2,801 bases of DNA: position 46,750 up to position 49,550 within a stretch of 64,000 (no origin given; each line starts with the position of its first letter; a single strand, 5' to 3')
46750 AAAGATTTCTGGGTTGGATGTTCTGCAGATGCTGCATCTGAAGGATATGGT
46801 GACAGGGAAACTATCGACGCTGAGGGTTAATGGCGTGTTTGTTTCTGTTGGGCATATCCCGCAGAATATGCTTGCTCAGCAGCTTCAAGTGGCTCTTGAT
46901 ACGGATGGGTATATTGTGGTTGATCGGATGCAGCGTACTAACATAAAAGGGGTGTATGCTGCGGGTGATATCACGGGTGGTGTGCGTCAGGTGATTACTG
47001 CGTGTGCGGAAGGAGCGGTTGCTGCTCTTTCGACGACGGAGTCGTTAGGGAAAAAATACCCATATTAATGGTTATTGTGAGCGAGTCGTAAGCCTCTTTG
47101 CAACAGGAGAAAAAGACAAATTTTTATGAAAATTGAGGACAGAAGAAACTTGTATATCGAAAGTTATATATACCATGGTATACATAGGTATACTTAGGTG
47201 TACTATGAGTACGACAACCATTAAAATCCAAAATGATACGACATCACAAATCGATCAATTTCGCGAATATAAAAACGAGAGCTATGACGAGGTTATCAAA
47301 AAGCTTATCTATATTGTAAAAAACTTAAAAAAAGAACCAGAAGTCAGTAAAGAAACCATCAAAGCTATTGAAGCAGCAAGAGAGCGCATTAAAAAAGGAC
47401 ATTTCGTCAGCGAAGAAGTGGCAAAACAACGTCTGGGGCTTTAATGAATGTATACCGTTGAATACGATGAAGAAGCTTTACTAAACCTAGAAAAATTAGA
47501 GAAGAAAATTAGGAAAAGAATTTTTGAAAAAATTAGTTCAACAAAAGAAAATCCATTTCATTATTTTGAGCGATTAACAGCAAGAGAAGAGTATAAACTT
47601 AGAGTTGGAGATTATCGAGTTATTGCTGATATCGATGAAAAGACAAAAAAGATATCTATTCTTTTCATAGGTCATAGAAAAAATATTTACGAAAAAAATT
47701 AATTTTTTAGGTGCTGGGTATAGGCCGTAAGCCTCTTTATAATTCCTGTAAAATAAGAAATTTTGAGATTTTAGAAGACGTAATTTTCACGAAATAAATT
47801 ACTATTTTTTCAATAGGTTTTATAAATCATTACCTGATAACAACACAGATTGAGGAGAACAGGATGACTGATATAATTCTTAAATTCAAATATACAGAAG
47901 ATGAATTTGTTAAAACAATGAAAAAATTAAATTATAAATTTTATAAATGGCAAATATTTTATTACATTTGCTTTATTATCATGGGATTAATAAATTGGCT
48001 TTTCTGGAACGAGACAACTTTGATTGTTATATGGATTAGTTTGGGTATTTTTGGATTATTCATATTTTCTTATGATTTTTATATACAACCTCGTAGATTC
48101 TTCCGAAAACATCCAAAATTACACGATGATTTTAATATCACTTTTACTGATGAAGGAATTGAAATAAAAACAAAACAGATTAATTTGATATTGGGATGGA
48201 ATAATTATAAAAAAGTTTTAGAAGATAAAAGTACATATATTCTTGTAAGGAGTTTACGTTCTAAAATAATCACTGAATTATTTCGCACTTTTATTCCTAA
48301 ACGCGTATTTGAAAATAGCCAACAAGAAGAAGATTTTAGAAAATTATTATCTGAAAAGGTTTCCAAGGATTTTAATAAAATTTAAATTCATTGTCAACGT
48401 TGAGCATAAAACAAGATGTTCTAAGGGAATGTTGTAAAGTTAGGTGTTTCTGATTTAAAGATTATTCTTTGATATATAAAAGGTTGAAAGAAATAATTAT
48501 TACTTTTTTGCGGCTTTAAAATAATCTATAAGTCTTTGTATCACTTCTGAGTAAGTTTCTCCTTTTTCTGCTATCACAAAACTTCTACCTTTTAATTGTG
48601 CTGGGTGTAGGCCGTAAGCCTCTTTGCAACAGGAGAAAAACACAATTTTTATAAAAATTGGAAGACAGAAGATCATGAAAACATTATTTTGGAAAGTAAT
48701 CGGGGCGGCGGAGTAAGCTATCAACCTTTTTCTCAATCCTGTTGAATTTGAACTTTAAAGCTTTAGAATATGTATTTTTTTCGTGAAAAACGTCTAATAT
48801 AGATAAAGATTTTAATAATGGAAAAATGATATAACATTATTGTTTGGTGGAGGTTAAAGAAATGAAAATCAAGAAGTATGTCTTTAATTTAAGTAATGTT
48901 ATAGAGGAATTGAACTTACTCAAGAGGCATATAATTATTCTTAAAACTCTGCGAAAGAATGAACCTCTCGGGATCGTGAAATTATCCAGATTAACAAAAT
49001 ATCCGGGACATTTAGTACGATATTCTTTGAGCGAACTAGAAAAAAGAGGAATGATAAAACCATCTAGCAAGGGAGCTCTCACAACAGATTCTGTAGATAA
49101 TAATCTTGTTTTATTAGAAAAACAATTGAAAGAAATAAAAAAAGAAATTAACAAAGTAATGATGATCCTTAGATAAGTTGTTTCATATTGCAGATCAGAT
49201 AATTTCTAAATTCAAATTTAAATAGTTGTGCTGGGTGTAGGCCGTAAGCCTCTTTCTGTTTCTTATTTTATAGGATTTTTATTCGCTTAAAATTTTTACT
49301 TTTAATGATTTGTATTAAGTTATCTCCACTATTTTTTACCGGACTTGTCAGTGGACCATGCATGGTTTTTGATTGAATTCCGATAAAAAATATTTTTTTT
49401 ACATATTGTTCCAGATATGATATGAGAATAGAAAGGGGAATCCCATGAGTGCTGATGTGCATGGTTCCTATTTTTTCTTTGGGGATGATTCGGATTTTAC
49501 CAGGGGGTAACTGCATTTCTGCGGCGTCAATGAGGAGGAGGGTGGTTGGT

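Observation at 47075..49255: Four copies of a novel repeat delimit small AT-rich gene cassettes between trxB and hycI (integron-like layout, no integrase seen)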

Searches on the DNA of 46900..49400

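Call 55: search_rna_families(source=window, start=46900, end=49400, threshold=evalue, max_evalue=10, show_alignments=3)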
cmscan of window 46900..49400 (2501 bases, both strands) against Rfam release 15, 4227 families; matches with E-value up to 10: 1.
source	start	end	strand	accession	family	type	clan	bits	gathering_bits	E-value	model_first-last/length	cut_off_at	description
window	48119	48184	+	RF00087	SNORD26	Gene; snRNA; snoRNA; CD-box;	CL00050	16.2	44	7.4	1-76/76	no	Small nucleolar RNA SNORD26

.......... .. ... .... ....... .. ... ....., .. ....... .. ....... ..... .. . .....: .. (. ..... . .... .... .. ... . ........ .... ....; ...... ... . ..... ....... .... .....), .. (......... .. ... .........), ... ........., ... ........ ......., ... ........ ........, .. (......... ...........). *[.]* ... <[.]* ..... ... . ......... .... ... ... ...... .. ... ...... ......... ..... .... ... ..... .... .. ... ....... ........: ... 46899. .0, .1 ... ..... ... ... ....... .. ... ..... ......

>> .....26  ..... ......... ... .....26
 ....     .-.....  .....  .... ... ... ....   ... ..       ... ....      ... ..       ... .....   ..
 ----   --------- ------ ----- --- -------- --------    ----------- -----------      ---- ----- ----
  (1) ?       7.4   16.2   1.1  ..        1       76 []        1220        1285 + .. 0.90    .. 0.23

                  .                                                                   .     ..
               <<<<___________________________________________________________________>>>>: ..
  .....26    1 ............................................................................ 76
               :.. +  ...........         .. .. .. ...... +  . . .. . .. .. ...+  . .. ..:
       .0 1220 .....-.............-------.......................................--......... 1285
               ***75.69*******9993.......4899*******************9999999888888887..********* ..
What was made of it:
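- Tried and rejected: An E-value search up to 10 detected no RNase P fragment, because R is too short for the model, and gave only a chance snoRNA hit (call 55).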

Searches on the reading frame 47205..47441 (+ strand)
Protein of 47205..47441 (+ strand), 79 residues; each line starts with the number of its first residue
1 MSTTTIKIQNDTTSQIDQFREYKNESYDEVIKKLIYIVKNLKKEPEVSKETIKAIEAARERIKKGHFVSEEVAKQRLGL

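Call 8: search_protein_families(library=pfam, proteins=[window:47205-47441:+], max_evalue=0.01)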
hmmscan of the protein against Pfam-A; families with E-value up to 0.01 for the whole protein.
window:47205-47441:+ (79 aa): 1 family
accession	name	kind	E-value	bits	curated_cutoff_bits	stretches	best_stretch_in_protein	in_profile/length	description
PF24434.1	DUF7557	-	2.7e-08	33.6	25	1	3-38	1-35/45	Family of unknown function (DUF7557)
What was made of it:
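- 47205..47444 (+): Cassette 1, DUF7557 antitoxin. A palindromic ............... lies upstream at about 47169-47183. Pfam DUF7557, 2.7e-08 (call 8).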

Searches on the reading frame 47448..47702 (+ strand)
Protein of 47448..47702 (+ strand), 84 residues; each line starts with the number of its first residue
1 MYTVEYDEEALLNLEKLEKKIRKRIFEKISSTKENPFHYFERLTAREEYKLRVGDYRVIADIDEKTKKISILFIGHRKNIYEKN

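Call 8: search_protein_families(library=pfam, proteins=[window:47448-47699:+], max_evalue=0.01)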
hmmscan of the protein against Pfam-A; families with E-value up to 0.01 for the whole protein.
window:47448-47699:+ (84 aa): 1 family
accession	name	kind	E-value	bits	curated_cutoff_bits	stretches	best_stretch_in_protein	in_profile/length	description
PF05016.21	ParE_toxin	-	2.6e-10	41.2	23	1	4-81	1-89/89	ParE toxin of type II toxin-antitoxin system, parDE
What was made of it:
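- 47448..47702 (+): Cassette 1, ParE/RelE-family toxin. Its stop codon lies 8 nt before R copy B. Pfam ParE_toxin, 2.6e-10 (call 8).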

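Call 32: find_encoding_contigs(protein=window:47448-47702:+, flank=10000, max_places=10)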
Protein window:47448-47702:+ (84 aa): no gene with exactly this product is on record in the collection.

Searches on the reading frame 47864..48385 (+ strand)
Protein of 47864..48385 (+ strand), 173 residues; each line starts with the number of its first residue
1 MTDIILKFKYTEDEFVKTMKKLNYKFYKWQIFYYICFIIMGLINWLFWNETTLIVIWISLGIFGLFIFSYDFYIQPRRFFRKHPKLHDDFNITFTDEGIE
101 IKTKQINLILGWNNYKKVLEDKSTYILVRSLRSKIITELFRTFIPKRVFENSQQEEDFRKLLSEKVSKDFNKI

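Call 8: search_protein_families(library=pfam, proteins=[window:47864-48382:+], max_evalue=0.01)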
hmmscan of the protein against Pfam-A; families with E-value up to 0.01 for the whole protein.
window:47864-48382:+ (173 aa): 1 family
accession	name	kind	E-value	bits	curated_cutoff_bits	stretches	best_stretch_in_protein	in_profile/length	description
PF14317.12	YcxB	-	2.1e-09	37.5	23.3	1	94-162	1-61/61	YcxB-like protein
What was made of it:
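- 47864..48385 (+): Cassette 2, YcxB-like small membrane protein (24% GC). Pfam YcxB, 2.1e-09 (call 8).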

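Call 33: find_encoding_contigs(protein=window:47864-48385:+, flank=10000, max_places=10)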
Protein window:47864-48385:+ (173 aa): no gene with exactly this product is on record in the collection.

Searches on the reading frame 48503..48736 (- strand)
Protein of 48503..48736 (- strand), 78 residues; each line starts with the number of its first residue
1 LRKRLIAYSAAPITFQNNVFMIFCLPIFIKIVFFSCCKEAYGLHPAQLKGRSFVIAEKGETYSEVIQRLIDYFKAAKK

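Call 8: search_protein_families(library=pfam, proteins=[window:48503-48736:-], max_evalue=0.01)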
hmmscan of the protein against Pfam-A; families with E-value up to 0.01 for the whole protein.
window:48503-48736:- (78 aa): 1 family
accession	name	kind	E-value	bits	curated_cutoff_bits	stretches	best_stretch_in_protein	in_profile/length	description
PF24434.1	DUF7557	-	0.0068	16.3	25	0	57-75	19-37/45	Family of unknown function (DUF7557)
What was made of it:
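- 48500..48592 (-): Cassette 2, inverted C-terminal remnant of a DUF7557 antitoxin that abuts R copy C. Weak Pfam DUF7557 hit, residues 57-75 of the minus-strand ORF (call 8).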

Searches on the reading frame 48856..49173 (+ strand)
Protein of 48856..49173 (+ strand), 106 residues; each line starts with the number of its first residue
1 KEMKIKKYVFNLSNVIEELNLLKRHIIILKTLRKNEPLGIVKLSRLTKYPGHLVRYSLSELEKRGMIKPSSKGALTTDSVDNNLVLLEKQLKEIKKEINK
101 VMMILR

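Call 8: search_protein_families(library=pfam, proteins=[window:48856-49173:+], max_evalue=0.01)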
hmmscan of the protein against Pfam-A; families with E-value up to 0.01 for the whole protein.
window:48856-49173:+ (106 aa): 2 families
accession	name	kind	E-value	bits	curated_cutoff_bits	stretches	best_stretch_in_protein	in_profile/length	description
PF13412.12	HTH_24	-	0.0029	17.6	21.9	1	25-68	5-48/48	Winged helix-turn-helix DNA-binding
PF21715.3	CggR_N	-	0.0043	17.2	30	1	24-84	4-64/71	CggR N-terminal DNA binding domain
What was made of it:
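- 48862..49176 (+): Cassette 3, small winged-helix-like protein. The start codon is uncertain (48844 TTG or 48862 ATG). Pfam HTH_24 at 0.0029 and CggR_N at 0.0043, both below cut-off (call 8).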
